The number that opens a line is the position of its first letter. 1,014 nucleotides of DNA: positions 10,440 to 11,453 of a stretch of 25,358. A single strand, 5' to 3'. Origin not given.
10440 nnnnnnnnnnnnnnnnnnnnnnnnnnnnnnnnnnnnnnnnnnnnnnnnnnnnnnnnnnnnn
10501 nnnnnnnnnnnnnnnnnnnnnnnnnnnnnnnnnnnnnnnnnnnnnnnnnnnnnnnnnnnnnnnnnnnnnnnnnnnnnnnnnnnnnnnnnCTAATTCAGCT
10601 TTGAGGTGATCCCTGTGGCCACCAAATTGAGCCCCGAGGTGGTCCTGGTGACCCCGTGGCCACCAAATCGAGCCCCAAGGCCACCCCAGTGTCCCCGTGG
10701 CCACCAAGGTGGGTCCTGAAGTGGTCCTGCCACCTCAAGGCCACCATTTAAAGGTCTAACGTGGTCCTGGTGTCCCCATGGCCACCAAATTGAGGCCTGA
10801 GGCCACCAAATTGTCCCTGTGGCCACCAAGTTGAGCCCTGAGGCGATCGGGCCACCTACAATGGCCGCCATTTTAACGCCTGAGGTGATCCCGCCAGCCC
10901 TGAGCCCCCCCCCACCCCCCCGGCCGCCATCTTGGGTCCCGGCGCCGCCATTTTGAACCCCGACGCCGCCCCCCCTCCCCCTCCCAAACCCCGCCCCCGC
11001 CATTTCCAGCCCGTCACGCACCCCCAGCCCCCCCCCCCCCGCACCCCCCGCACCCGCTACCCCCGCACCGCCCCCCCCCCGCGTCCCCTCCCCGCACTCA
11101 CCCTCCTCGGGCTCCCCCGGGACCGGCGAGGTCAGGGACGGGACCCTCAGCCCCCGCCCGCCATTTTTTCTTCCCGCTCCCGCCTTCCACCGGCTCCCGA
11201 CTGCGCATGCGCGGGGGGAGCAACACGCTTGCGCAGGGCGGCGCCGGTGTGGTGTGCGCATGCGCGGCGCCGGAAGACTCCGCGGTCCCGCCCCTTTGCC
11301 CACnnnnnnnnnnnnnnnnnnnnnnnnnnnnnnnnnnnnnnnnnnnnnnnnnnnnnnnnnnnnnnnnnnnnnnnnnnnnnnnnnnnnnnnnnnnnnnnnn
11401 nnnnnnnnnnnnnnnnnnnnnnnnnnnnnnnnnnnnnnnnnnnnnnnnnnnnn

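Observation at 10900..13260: Dense housekeeping-type regulatory block between PAGR1 and TAOK2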

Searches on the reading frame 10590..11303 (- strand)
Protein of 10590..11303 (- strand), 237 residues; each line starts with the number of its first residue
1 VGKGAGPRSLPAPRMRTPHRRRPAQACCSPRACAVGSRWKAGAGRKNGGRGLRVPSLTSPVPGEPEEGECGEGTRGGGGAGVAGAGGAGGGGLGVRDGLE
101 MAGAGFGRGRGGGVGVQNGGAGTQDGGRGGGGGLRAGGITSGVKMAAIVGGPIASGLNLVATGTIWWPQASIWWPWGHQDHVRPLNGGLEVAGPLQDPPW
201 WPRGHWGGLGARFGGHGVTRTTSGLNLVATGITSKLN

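Call 11: search_protein_families(library=pfam, proteins=[window:10590-11303:-], max_evalue=0.01)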
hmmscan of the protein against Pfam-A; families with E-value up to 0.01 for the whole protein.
window:10590-11303:- (237 aa): 0 families
